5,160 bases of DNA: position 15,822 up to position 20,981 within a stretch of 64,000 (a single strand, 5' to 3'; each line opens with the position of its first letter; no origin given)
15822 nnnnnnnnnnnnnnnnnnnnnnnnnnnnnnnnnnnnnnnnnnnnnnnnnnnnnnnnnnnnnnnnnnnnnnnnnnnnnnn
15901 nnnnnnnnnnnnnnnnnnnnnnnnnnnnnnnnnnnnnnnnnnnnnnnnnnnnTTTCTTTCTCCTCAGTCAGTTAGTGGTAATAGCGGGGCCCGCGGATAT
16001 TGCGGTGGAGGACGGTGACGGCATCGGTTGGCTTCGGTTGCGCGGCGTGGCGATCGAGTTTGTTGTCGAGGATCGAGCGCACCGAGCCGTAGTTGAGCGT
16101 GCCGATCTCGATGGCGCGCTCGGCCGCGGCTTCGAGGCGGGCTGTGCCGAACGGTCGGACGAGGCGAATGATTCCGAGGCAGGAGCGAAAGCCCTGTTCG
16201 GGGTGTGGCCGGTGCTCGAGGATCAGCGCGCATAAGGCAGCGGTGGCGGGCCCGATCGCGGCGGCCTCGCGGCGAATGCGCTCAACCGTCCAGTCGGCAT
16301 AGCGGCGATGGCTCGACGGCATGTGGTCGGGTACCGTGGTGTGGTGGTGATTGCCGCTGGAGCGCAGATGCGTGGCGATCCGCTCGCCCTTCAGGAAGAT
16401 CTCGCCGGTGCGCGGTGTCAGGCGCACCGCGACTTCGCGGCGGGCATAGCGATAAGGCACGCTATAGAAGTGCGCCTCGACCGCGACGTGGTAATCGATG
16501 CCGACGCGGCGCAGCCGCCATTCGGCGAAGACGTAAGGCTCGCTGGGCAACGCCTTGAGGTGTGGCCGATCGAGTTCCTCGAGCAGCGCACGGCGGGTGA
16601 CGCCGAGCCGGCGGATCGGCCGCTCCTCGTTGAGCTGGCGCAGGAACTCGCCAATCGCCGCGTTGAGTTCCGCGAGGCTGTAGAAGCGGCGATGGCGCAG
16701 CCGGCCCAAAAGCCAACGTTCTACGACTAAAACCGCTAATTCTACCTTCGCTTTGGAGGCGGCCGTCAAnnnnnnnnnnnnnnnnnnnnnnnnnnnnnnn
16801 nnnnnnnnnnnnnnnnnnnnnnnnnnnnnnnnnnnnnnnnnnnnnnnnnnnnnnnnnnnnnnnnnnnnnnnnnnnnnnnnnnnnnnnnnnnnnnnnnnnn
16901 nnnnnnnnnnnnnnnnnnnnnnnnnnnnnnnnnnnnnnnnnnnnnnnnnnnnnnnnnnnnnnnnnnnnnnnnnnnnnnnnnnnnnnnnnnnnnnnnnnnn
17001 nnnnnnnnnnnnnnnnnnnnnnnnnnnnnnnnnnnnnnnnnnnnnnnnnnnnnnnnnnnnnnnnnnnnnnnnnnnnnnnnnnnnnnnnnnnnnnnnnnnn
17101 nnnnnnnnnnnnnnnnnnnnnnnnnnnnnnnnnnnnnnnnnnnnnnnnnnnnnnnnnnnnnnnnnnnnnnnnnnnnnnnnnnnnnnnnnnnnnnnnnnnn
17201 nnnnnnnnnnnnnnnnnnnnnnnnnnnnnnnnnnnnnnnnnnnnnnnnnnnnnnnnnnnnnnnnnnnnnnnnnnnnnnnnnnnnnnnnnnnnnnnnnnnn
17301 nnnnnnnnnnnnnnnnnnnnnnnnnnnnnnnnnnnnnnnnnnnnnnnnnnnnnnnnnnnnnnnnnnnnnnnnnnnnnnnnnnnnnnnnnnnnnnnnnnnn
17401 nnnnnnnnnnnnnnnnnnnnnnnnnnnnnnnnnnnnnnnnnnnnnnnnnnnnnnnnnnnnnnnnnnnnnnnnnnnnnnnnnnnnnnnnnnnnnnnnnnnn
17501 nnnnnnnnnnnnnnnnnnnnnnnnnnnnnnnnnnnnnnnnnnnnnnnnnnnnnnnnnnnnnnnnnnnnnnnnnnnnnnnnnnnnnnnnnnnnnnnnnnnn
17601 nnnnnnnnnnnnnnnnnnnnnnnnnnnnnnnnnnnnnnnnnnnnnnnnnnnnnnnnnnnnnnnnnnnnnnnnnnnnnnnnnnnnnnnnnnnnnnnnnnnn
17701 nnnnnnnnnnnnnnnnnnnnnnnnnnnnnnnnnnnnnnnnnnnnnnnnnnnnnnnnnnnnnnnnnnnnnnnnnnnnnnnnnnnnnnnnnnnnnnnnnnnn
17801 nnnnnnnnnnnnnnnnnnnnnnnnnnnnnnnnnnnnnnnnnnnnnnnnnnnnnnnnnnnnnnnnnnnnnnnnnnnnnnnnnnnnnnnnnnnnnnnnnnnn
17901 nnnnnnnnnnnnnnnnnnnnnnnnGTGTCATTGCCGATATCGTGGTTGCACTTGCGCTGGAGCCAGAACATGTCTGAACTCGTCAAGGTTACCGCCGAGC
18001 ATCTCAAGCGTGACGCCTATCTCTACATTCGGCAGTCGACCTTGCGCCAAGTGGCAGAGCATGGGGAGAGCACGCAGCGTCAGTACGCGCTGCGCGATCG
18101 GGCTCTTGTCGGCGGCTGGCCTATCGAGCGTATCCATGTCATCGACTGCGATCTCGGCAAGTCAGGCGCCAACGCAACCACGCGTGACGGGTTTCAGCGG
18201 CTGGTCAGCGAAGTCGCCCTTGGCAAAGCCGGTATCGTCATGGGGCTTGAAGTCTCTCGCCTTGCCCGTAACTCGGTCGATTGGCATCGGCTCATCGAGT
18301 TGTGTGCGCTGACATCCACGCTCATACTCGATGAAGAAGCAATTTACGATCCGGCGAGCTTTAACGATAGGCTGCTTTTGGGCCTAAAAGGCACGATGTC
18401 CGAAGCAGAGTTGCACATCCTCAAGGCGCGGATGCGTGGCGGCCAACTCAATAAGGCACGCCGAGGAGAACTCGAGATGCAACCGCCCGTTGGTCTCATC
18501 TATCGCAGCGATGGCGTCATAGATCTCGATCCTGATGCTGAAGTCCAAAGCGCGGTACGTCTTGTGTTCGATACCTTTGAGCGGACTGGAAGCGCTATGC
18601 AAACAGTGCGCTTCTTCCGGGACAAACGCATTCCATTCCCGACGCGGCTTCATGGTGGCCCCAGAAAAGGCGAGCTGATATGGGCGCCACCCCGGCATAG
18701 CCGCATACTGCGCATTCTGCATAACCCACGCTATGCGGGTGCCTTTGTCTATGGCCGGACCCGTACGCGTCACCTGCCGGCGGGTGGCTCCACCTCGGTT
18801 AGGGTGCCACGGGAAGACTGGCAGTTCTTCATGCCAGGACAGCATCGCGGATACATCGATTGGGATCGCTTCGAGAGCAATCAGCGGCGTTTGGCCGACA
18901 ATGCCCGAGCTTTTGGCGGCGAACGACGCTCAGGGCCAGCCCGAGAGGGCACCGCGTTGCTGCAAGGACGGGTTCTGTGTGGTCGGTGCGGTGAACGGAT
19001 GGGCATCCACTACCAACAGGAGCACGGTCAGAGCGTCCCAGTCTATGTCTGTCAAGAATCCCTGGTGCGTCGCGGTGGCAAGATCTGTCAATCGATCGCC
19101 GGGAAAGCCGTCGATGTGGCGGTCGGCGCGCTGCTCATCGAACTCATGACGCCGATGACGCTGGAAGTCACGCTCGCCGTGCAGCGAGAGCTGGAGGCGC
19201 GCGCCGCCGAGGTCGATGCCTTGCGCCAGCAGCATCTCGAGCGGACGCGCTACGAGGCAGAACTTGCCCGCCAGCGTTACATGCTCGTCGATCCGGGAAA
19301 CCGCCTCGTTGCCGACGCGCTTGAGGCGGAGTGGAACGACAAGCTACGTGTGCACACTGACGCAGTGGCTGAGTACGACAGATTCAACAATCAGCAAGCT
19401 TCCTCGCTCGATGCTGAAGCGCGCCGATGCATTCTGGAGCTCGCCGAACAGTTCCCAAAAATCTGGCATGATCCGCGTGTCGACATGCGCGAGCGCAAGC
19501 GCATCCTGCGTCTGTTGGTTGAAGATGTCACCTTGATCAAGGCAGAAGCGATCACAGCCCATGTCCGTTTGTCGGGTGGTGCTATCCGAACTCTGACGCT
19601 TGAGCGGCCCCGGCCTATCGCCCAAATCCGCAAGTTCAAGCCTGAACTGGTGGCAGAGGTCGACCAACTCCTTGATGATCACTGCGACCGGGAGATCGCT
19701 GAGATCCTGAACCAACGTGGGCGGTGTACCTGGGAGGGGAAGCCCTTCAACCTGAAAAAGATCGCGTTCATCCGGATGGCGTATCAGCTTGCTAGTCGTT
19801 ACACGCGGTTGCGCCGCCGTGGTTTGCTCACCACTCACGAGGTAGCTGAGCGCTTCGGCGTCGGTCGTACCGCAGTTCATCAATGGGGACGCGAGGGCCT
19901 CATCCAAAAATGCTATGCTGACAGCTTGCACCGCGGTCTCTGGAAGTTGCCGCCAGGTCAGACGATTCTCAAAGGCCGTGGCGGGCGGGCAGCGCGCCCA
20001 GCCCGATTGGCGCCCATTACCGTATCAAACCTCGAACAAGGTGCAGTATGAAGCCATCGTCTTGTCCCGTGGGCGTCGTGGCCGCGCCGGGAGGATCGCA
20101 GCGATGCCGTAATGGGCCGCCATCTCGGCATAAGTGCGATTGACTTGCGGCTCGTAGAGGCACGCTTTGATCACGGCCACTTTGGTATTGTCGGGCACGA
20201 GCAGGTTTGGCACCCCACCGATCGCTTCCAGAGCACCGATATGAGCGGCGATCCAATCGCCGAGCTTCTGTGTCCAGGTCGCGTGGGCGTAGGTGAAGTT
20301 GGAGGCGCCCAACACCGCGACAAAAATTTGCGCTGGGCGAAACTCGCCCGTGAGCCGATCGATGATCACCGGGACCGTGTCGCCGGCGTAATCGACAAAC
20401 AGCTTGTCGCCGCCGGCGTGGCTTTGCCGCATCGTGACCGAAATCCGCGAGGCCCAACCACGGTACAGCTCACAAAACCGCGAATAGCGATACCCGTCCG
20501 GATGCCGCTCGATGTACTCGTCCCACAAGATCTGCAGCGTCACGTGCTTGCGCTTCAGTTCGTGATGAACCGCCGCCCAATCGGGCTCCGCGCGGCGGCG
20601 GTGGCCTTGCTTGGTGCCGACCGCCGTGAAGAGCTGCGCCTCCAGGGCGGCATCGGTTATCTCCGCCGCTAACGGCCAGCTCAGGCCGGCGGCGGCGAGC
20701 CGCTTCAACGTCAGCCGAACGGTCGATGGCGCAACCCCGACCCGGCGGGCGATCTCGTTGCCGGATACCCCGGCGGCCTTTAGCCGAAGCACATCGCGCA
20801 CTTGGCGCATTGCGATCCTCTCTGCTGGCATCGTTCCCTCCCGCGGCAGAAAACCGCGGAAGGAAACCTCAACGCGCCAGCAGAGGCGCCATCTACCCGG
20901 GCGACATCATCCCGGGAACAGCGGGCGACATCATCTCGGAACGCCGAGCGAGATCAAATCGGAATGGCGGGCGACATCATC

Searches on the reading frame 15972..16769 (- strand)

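Call 73: search_protein_families(library=pfam, proteins=[window:15972-16769:-], max_evalue=0.01)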
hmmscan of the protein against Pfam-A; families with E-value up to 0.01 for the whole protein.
window:15972-16769:- (265 aa): 1 family
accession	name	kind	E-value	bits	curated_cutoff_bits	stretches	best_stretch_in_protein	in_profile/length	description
PF22483.2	Mu-transpos_C_2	-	5.8e-20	71.2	27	1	74-145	1-72/73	Mu transposase, C-terminal domain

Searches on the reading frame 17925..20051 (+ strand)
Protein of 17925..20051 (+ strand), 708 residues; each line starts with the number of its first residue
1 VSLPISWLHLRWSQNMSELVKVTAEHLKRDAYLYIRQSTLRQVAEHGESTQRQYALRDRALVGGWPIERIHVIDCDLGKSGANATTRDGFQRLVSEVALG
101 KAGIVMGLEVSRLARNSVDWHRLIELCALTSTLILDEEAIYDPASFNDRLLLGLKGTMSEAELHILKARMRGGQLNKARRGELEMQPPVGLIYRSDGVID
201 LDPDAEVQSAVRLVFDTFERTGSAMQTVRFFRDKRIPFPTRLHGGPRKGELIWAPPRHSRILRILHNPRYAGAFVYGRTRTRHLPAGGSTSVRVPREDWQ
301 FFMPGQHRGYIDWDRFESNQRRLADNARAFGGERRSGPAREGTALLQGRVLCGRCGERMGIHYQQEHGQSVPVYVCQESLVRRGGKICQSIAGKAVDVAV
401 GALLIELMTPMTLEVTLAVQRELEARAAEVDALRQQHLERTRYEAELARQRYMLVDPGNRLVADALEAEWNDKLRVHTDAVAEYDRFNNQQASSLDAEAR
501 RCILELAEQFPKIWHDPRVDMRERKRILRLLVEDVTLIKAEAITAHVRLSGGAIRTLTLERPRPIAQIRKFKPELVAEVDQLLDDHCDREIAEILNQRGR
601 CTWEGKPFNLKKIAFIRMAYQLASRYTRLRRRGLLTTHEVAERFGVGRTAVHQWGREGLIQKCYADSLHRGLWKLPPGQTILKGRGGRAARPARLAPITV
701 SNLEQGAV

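Call 73: search_protein_families(library=pfam, proteins=[window:17925-20051:+], max_evalue=0.01)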
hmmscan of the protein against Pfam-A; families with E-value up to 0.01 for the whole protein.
window:17925-20051:+ (708 aa): 6 families
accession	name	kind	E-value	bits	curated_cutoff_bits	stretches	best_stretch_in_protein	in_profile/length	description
PF00239.26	Resolvase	-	1.3e-18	67.9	23.3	1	31-182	1-144/145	Resolvase, N terminal domain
PF07508.19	Recombinase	-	2.2e-15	57.2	21.1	1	206-326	2-102/102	Recombinase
PF13408.12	Zn_ribbon_recom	-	1.6e-07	32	25.3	1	345-400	1-53/58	Recombinase zinc beta ribbon domain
PF12728.13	HTH_17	-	0.00096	19.8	27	0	634-667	1-31/51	Helix-turn-helix domain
PF00376.29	MerR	-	0.0044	17.3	28.2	0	637-661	2-26/38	MerR family regulatory protein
PF12343.13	DeaD_C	-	0.0049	17.7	23.3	0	325-360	6-42/62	DeaD helicase C-terminal disordered region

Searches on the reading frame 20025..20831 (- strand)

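Call 73: search_protein_families(library=pfam, proteins=[window:20025-20831:-], max_evalue=0.01)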
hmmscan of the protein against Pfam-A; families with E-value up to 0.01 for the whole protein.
window:20025-20831:- (268 aa): 14 families
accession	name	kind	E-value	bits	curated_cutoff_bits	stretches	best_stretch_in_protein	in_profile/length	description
PF13384.12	HTH_23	-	4.7e-06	26.7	24.6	1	13-50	9-46/50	Homeodomain-like domain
PF13551.12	HTH_29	-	1.8e-05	25.1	28.1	1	14-50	4-41/64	Winged helix-turn helix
PF13518.12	HTH_28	-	2e-05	25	25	1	14-50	5-41/52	Helix-turn-helix domain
PF00665.32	rve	-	4.8e-05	24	32.6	1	157-246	14-95/102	Integrase core domain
PF13412.12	HTH_24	-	0.00022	21.2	21.9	1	19-50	15-46/48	Winged helix-turn-helix DNA-binding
PF13936.12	HTH_38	-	0.00066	19.8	27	1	14-39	13-38/44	Helix-turn-helix domain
PF01325.25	Fe_dep_repress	-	0.0011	19.5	26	1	22-50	23-51/60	Iron dependent repressor, N-terminal DNA binding domain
PF12840.13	HTH_20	-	0.0011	19.4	27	1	18-50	15-47/51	Helix-turn-helix domain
PF00196.25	GerE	-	0.0025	17.8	23.5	1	12-44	8-40/57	Bacterial regulatory proteins, luxR family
PF08281.18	Sigma70_r4_2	-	0.0044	17.1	25.7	0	10-44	14-49/54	Sigma-70, region 4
PF08279.18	HTH_11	-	0.0051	17.1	25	0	17-49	9-43/55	HTH domain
PF13404.12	HTH_AsnC-type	-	0.0051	17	27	0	25-45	21-41/42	AsnC-type helix-turn-helix domain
PF22943.2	HTH_68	-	0.0073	16.4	27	0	8-35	4-31/45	Putative helix-turn-helix domain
PF02796.21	HTH_7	-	0.0075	16.8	23.8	0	13-38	13-38/45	Helix-turn-helix domain of resolvase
